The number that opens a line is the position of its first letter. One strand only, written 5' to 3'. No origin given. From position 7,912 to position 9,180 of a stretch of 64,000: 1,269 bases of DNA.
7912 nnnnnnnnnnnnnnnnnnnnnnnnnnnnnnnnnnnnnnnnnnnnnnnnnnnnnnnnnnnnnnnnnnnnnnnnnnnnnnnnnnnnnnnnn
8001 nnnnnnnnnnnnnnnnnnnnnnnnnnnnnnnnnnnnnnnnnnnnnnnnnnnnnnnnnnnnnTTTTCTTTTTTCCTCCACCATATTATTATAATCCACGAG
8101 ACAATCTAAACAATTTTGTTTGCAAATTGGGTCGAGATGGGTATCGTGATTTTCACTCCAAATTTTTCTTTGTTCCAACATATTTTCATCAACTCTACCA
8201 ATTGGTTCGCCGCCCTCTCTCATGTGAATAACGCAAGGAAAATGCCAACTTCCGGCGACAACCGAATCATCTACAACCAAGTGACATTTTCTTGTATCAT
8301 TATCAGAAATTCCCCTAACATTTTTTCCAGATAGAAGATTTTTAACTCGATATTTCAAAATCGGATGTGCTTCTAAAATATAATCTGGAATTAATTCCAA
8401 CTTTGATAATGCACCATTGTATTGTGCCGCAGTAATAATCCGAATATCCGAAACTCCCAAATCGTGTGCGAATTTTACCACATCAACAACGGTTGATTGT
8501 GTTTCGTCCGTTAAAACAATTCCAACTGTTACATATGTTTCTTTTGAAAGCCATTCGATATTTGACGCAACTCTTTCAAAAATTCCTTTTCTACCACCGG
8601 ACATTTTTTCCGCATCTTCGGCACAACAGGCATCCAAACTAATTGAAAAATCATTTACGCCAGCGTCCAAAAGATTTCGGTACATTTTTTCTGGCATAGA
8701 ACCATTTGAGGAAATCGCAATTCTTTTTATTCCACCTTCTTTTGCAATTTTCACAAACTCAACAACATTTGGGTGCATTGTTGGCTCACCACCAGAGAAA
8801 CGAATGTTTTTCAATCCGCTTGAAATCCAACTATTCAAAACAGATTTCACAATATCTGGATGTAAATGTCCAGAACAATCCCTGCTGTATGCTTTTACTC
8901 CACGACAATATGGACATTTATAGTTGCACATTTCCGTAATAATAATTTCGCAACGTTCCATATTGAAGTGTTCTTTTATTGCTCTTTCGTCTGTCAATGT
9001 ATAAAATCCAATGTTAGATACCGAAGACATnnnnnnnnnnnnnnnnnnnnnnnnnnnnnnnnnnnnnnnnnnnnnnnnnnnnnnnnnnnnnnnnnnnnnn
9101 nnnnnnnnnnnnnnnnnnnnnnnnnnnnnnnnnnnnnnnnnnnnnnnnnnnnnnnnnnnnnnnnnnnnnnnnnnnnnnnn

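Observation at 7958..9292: Radical SAM enzyme flanked by translationally coupled small ORFs, including a 34-aa peptide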

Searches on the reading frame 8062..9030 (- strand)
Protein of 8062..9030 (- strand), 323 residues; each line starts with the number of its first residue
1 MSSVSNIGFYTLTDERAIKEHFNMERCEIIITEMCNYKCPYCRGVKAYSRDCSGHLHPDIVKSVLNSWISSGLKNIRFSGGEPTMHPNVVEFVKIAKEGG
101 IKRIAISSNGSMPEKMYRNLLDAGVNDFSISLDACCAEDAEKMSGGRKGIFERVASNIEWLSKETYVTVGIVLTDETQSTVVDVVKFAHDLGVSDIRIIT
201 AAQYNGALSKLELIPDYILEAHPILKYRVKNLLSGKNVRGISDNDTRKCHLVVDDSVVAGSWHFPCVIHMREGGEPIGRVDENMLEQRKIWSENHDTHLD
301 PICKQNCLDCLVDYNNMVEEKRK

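Call 3: search_protein_families(library=pfam, proteins=[window:8062-9030:-], max_evalue=1)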
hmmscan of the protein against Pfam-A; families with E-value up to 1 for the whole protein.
window:8062-9030:- (323 aa): 3 families
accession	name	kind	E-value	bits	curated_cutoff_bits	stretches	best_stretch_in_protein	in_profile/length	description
PF04055.27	Radical_SAM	-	2.9e-24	86.5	29.5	1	29-188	1-166/166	Radical SAM superfamily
PF13353.11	Fer4_12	-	4.5e-06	27.4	22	1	32-139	12-120/137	4Fe-4S single cluster domain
PF00702.32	Hydrolase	-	0.009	16.9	26.4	1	84-133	98-144/191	haloacid dehalogenase-like hydrolase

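Call 4: search_protein_families(library=ncbifam, proteins=[window:8062-9030:-], max_evalue=1)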
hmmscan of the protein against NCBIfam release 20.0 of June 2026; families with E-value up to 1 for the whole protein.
window:8062-9030:- (323 aa): 74 families (the best 25 are shown)
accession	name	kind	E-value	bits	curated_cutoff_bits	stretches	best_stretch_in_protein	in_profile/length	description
TIGR02666.1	moaA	equivalog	5.6e-26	91.3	284.05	1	29-203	14-194/336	GTP 3',8-cyclase MoaA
TIGR02668.1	moaA_archaeal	equivalog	2e-22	79.6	325.25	1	27-221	12-203/303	GTP 3',8-cyclase MoaA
TIGR04317.1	W_rSAM_matur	equivalog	2.7e-22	79.3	380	1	28-271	7-260/349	tungsten cofactor oxidoreductase radical SAM maturase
NF001199.0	PRK00164.2-1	equivalog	3.7e-21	75.6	231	1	27-202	14-188/308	GTP 3',8-cyclase MoaA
TIGR02109.1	PQQ_syn_pqqE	equivalog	1.9e-17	63.2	381.35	1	31-207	13-188/358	pyrroloquinoline quinone biosynthesis protein PqqE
TIGR04251.1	SCM_rSAM_ScmF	equivalog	4.7e-16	59.1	400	1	29-197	8-178/353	SynChlorMet cassette radical SAM/SPASM protein ScmF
TIGR04545.1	rSAM_ahbD_hemeb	equivalog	6.5e-16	58.7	500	1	31-198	6-172/339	heme b synthase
TIGR04466.1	rSAM_BlsE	equivalog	2.9e-15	56.6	400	1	29-152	7-125/327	cytosylglucuronate decarboxylase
NF045702.1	rSAM_GDGT_ether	equivalog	3.8e-15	55.5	450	1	28-190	89-255/486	tetraether lipid synthase Tes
TIGR04347.1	pseudo_SAM_Halo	equivalog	4e-15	56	525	1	31-198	44-209/390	TIGR04347 family pseudo-SAM/SPASM protein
NF038332.1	rSAM_rare_HxsC4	exception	4.2e-15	55.7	500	1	23-206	12-198/335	radical SAM protein HxsC4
NF045574.1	sacti_mat_StsB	exception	6.9e-15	54.8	625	1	20-203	91-271/466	StsB family radical SAM/SPASM domain sactipeptide maturase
NF038283.1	viperin_w_prok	equivalog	5.2e-14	52.1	180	1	31-144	8-126/281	viperin family antiviral radical SAM protein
TIGR02495.1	NrdG2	equivalog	5.3e-14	52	131.15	1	29-164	20-153/193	anaerobic ribonucleoside-triphosphate reductase activating protein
NF047865.1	rSAM_PapB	equivalog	2.1e-13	50.2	340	1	29-207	7-194/330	PapB family radical SAM/SPASM ranthipeptide maturase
NF033640.1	N_Twi_rSAM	subfamily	5.2e-09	35.7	170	1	13-192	99-299/398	twitch domain-containing radical SAM protein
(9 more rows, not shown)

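Call 5: search_protein_families(library=phrogs, proteins=[window:8062-9030:-], max_evalue=1)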
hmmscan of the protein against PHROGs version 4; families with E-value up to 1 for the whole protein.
window:8062-9030:- (323 aa): 13 families
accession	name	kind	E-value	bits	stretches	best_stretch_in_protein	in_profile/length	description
phrog_13987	-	other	6.6e-16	59.4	1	23-120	13-110/274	radical SAM domain-containing protein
phrog_1802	-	other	2.8e-09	37.4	1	27-196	46-233/556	radical SAM domain-containing protein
phrog_21308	-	other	3.6e-08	33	1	28-120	416-511/735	radical SAM domain-containing protein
phrog_2076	-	moron, auxiliary metabolic gene and host takeover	3.4e-06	27.7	1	33-146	39-154/247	QueE-like radical SAM domain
phrog_14086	-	other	1.1e-05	26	1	24-123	86-189/353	radical SAM domain-containing protein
phrog_27238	-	other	9.7e-05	22.7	1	28-146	26-142/338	radical SAM domain-containing protein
phrog_16999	-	other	9.9e-05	23.1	1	28-110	14-95/288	Fe-S oxidoreductase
phrog_27668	-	unknown function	0.0035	17.6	1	28-196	9-169/335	-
phrog_15140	-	other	0.021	14.8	1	27-98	89-157/366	radical SAM domain-containing protein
phrog_626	-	DNA, RNA and nucleotide metabolism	0.036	14.6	1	32-97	23-90/164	anaerobic ribonucleotide reductase small subunit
phrog_34066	-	unknown function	0.14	13.2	1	24-54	54-84/143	-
phrog_32354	-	unknown function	0.14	13.2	0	295-316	34-55/70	-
phrog_5825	-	unknown function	0.24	12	1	190-251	78-138/208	-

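Call 7: search_dna_similar(query=window:8062-9030:-, collection=phages, mode=protein, max_rows=40)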
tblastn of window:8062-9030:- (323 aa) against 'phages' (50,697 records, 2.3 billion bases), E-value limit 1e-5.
Records with a match: 20; places in all: 22; records where one place covers at least 80% of the query: 2.
Best place of each record, by identity: <60% 20.
By first word of the organism name: Bacteriophage 5; Listeria 4; uncultured 3; Acinetobacter 2; Enterococcus 2; Staphylococcus 2; Stenotrophomonas 1; Escherichia 1.
By host as written in the record: - 11; Listeria monocytogenes 4; Staphylococcus aureus 2; Enterococcus faecalis 1; Stenotrophomonas maltophilia 1; Escherichia coli c1a 1.
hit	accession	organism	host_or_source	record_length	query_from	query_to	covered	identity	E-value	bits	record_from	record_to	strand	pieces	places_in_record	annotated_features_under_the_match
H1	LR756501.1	uncultured phage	metagenomic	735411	4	320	98%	53.0%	3e-103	337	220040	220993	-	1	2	record has no annotation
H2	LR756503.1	uncultured phage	metagenomic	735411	4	320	98%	53.0%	3e-103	337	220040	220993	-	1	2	record has no annotation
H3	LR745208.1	uncultured phage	metagenomic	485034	72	320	77%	58.2%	2e-92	306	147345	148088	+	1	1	record has no annotation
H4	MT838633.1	Bacteriophage sp.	human fecal samples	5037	27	243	67%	27.5%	2e-7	59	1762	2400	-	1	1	record has no annotation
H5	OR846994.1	Listeria phage LM 4-11-1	Listeria monocytogenes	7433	29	221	60%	25.4%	8e-8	59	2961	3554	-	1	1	record has no annotation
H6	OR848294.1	Listeria phage LM 4-14-1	Listeria monocytogenes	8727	29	221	60%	25.4%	9e-8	59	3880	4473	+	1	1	record has no annotation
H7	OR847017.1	Listeria phage LM 4-11-1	Listeria monocytogenes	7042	29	221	60%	24.9%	3e-7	58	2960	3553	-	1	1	record has no annotation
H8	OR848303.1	Listeria phage LM 4-14-1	Listeria monocytogenes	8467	29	221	60%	24.9%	3e-7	58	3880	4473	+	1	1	record has no annotation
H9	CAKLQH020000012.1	Acinetobacter phage MD-2021a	not known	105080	26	199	54%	27.5%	4e-11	70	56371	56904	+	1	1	moaA_1: molybdenum cofactor biosynthesis protein A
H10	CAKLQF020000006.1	Acinetobacter phage MD-2021a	not known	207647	26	199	54%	27.5%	4e-11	70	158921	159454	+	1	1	moaA_1: molybdenum cofactor biosynthesis protein A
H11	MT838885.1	Bacteriophage sp.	human fecal samples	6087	29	169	44%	29.3%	2e-10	68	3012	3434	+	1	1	record has no annotation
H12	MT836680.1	Bacteriophage sp.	human fecal samples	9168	31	194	51%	24.1%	6e-8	60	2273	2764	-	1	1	record has no annotation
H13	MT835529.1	Bacteriophage sp.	human fecal samples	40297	14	159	45%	25.7%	9e-7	56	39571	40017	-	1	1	record has no annotation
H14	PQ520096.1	Enterococcus phage IME_EF3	-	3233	17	160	45%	26.0%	4e-8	61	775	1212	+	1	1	record has no annotation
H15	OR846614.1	Enterococcus phage Efs 1-1-1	Enterococcus faecalis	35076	17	160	45%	26.0%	4e-8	61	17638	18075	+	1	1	record has no annotation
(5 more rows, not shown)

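Call 8: get_annotated_region(hit=H1, flank=4000)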
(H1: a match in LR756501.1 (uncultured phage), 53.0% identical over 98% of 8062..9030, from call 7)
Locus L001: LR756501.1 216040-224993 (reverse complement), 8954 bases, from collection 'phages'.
description: uncultured phage genome assembly, chromosome: 1.
organism: uncultured phage (NCBI taxid 278008)
taxonomy: Viruses; environmental samples
host: -; source: metagenomic; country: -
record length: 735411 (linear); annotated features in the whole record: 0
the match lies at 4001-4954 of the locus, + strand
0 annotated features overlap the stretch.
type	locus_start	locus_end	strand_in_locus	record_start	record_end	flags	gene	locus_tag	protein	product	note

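Call 9: get_annotated_region(hit=H3, flank=4000)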
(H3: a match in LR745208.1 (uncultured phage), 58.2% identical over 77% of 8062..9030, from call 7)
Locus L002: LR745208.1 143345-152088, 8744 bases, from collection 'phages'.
description: uncultured phage genome assembly, chromosome: 1.
organism: uncultured phage (NCBI taxid 278008)
taxonomy: Viruses; environmental samples
host: -; source: metagenomic; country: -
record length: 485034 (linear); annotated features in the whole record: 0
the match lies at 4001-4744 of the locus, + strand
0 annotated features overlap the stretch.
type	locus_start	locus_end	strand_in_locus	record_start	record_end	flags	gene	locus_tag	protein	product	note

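Call 12: find_homologous_proteins(query=window:8062-9030:-, max_evalue=0.00001)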
Query window:8062-9030:- (323 aa): 2945 proteins with E <= 0.00001 among 4881 candidates; the best 120 are listed.
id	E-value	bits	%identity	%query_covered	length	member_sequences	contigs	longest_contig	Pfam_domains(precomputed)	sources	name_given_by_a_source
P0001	1.3e-219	745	100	100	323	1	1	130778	PF04055.28,PF13353.12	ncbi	ncbi:MAG: radical SAM protein [Microgenomates group bacterium]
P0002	2.2e-155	534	73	99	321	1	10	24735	PF04055.28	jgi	jgi:molybdenum cofactor biosynthesis enzyme MoaA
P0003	2.5e-153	528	73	99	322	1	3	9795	PF04055.28,PF13353.12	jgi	jgi:molybdenum cofactor biosynthesis enzyme MoaA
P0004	3.2e-153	527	71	99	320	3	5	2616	PF04055.28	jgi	jgi:molybdenum cofactor biosynthesis enzyme MoaA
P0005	5.7e-153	527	69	100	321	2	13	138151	PF04055.28,PF13353.12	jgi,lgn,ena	-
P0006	1.2e-152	525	70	100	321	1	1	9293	PF04055.28,PF13353.12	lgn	-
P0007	4.6e-152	524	68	100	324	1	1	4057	PF04055.28,PF13353.12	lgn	-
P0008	2.9e-151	521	69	99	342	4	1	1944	PF04055.28,PF13353.12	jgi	-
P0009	6.6e-151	520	70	98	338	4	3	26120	PF04055.28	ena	-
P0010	1.8e-150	518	71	97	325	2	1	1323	PF04055.28,PF13353.12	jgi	-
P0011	2.8e-150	518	71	99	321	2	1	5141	PF04055.28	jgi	jgi:molybdenum cofactor biosynthesis enzyme MoaA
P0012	1.0e-148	513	69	98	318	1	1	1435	PF04055.28,PF13353.12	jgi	jgi:molybdenum cofactor biosynthesis enzyme MoaA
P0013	1.2e-146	506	69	99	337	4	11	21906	PF04055.28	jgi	jgi:molybdenum cofactor biosynthesis enzyme MoaA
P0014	4.9e-146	504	67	99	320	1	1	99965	PF04055.28,PF13353.12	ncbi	-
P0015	2.5e-145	501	68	99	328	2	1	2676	PF04055.28,PF13353.12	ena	-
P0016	4.5e-145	501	68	99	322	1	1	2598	PF04055.28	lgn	-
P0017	2.8e-144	498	67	98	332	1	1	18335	PF04055.28,PF13353.12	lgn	-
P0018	3.6e-144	498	66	99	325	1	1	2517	PF04055.28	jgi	jgi:molybdenum cofactor biosynthesis enzyme MoaA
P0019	1.9e-143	495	67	99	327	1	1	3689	PF04055.28,PF13353.12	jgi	jgi:molybdenum cofactor biosynthesis enzyme MoaA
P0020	6.4e-143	494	67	99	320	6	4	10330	PF04055.28,PF13353.12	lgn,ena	-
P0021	8.8e-143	493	68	99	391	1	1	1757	PF04055.28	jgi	-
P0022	2.8e-142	491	67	100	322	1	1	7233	PF04055.28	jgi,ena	-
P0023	7.1e-142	490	67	98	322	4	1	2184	PF04055.28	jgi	-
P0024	1.5e-141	489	64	99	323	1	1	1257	PF04055.28,PF13353.12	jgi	jgi:MoaA/NifB/PqqE/SkfB family radical SAM enzyme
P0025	3.2e-141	488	64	98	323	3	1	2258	PF04055.28,PF13353.12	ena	-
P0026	6.5e-141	487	65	99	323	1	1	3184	PF04055.28,PF13353.12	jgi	-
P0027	1.2e-140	486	68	98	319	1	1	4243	PF04055.28,PF13353.12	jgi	jgi:molybdenum cofactor biosynthesis enzyme MoaA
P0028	2.6e-139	482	67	98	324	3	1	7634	PF04055.28,PF13353.12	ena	-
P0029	2.9e-139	482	65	99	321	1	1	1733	PF04055.28,PF13353.12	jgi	-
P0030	4.5e-139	481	64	99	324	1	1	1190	PF04055.28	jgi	-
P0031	1.6e-138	479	64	98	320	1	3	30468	PF04055.28,PF13353.12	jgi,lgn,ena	-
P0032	2.1e-138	479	65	97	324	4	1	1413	PF04055.28,PF13353.12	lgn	-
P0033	4.3e-138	478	64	98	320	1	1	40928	PF04055.28,PF13353.12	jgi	-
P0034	1.1e-136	473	66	99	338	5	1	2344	PF04055.28,PF13353.12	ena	-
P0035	4.3e-136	471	64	98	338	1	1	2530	PF04055.28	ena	-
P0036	1.9e-132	459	63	99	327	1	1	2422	PF04055.28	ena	-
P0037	3.2e-131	455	61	98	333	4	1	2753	PF04055.28,PF13353.12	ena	-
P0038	2.7e-130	452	60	100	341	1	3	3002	PF04055.28,PF13353.12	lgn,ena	-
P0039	2.5e-129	449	60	100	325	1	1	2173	PF04055.28,PF13353.12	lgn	-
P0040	3.5e-128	445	61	99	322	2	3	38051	PF04055.28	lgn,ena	-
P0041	5.3e-128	445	61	98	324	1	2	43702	PF04055.28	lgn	-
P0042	2.9e-127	442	61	98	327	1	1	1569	PF04055.28,PF13353.12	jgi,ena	-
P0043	6.3e-121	421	57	100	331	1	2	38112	PF04055.28,PF13353.12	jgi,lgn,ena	-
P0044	5.5e-119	415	56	100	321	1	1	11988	PF04055.28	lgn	-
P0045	2.1e-118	413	57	98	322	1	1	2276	PF04055.28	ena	-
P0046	1.8e-117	410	59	98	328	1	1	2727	PF04055.28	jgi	jgi:molybdenum cofactor biosynthesis enzyme MoaA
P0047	3.9e-117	409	58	97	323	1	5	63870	PF04055.28,PF13353.12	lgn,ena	-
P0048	7.1e-117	408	55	99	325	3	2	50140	PF04055.28,PF13353.12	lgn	-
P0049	1.1e-116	407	57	97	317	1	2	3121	PF04055.28,PF13353.12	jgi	jgi:molybdenum cofactor biosynthesis enzyme MoaA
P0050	2.4e-116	406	56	99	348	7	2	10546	PF04055.28,PF13353.12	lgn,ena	-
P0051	3.6e-116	406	58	97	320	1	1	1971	PF04055.28,PF13353.12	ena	-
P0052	6.2e-116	405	57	97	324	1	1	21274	PF04055.28,PF13353.12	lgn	-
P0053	1.3e-115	404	57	97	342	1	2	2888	PF04055.28,PF13353.12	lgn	-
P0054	2.0e-115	403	56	98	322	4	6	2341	PF04055.28,PF13353.12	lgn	-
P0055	2.2e-115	403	55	99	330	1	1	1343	PF04055.28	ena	-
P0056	4.2e-115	402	56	98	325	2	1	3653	PF04055.28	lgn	-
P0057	4.5e-115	402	56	98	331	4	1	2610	PF04055.28,PF13353.12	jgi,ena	-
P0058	5.6e-115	402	56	97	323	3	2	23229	PF04055.28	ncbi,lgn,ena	-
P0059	8.0e-115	401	56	98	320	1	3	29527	PF04055.28,PF13353.12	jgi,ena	-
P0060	9.1e-115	401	55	98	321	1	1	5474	PF04055.28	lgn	-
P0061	1.1e-114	401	57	97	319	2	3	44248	PF04055.28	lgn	-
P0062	1.3e-114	400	54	99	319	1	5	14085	PF04055.28,PF13353.12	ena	-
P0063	1.4e-114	400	57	99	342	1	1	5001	PF04055.28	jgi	jgi:molybdenum cofactor biosynthesis enzyme MoaA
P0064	2.0e-114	400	55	99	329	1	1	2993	PF04055.28,PF13353.12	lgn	-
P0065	2.3e-114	400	57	99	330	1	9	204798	PF04055.28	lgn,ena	-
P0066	2.4e-114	400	57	98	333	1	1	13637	PF04055.28,PF13353.12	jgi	jgi:molybdenum cofactor biosynthesis enzyme MoaA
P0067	2.6e-114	400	55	98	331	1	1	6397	PF04055.28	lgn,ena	-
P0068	3.2e-114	399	54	98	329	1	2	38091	PF04055.28,PF13353.12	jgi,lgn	jgi:molybdenum cofactor biosynthesis enzyme MoaA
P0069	3.8e-114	399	57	98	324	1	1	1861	PF04055.28,PF13353.12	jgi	jgi:MoaA/NifB/PqqE/SkfB family radical SAM enzyme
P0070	4.9e-114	399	54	99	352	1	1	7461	PF04055.28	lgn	-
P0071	6.9e-114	398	55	99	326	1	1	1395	PF04055.28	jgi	jgi:molybdenum cofactor biosynthesis enzyme MoaA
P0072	7.3e-114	398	56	99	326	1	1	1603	PF04055.28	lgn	-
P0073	7.9e-114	398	54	98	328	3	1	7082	PF04055.28,PF13353.12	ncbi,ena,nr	ncbi:radical SAM protein [Candidatus Pacearchaeota archaeon]|nr:radical SAM protein [Candidatus Pace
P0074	8.5e-114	398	54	100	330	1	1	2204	PF04055.28,PF13353.12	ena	-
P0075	1.1e-113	397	57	97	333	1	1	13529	PF04055.28,PF13353.12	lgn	-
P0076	1.4e-113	397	55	98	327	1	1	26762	PF04055.28,PF13353.12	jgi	jgi:molybdenum cofactor biosynthesis enzyme MoaA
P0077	1.5e-113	397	57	98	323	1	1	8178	PF04055.28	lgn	-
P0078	1.5e-113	397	55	100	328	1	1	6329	PF04055.28,PF13353.12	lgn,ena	-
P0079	1.7e-113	397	54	99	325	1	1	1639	PF04055.28,PF13353.12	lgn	-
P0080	2.4e-113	396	55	98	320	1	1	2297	PF04055.28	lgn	-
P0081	2.5e-113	396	55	98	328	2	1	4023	PF04055.28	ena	-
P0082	2.6e-113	396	55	98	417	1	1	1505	PF04055.28,PF13353.12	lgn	-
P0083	2.7e-113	396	55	100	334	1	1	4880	PF04055.28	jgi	-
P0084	3.4e-113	396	55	98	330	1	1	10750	PF04055.28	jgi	jgi:molybdenum cofactor biosynthesis enzyme MoaA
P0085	3.7e-113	396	55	98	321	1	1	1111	PF04055.28,PF13353.12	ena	-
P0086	4.3e-113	396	56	99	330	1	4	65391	PF04055.28,PF13353.12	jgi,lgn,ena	jgi:molybdenum cofactor biosynthesis enzyme MoaA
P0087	4.3e-113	396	55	98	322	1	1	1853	PF04055.28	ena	-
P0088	5.9e-113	395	56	98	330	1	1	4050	PF04055.28,PF13353.12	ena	-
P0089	5.9e-113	395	56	97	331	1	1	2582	PF04055.28,PF13353.12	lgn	-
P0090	6.4e-113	395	54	99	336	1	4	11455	PF04055.28,PF13353.12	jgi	jgi:molybdenum cofactor biosynthesis enzyme MoaA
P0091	7.2e-113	395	55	100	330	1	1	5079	PF04055.28,PF13353.12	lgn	-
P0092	7.5e-113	395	58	97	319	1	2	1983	PF04055.28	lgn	-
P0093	8.2e-113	395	55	99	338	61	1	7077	PF04055.28,PF13353.12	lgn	-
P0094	1.2e-112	394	56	98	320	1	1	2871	PF04055.28,PF13353.12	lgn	-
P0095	1.3e-112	394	54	100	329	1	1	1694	PF04055.28,PF13353.12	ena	-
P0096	1.4e-112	394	56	98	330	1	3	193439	PF04055.28,PF13353.12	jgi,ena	-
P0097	1.4e-112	394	55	99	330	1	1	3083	PF04055.28,PF13353.12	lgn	-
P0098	1.6e-112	394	55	98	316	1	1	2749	PF04055.28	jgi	jgi:molybdenum cofactor biosynthesis enzyme MoaA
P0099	1.6e-112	394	55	99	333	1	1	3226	PF04055.28,PF13353.12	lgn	-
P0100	1.8e-112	393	55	98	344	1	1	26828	PF04055.28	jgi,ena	-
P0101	2.3e-112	393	56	99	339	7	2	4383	PF04055.28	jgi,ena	jgi:molybdenum cofactor biosynthesis enzyme MoaA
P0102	2.4e-112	393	56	97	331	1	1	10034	PF04055.28,PF13353.12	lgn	-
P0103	2.4e-112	393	55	97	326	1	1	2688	PF04055.28,PF13353.12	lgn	-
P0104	2.4e-112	393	54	99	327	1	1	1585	PF04055.28,PF13353.12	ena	-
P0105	2.5e-112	393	54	100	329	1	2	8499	PF04055.28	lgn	-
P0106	2.5e-112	393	55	98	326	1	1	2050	PF04055.28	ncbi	-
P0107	2.5e-112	393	55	98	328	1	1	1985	PF04055.28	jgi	jgi:molybdenum cofactor biosynthesis enzyme MoaA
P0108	2.6e-112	393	56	98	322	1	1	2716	PF04055.28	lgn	-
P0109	2.7e-112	393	55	97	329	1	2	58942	PF04055.28,PF13353.12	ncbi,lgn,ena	-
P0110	3.0e-112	393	55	99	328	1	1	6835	PF04055.28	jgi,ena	-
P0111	3.3e-112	393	55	98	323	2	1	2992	PF04055.28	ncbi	-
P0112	3.3e-112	393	56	98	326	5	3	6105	PF04055.28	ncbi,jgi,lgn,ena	ncbi:MAG: radical SAM protein [Candidatus Bathyarchaeia archaeon]|jgi:molybdenum cofactor biosynthes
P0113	3.7e-112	392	54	100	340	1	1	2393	PF04055.28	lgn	-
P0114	4.7e-112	392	54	99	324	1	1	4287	PF04055.28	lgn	-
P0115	5.2e-112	392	54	98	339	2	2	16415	PF04055.28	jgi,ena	-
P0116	5.2e-112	392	55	98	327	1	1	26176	PF04055.28,PF13353.12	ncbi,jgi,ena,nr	ncbi:MAG: radical SAM protein [Novosphingobium sp.]|nr:radical SAM protein [Novosphingobium sp.]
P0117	5.4e-112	392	55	97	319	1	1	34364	PF04055.28,PF13353.12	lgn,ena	-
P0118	6.0e-112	392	54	98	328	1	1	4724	PF04055.28,PF13353.12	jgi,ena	-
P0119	6.4e-112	392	56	97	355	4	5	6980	PF04055.28,PF13353.12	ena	-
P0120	7.4e-112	391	56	99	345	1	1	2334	PF04055.28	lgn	-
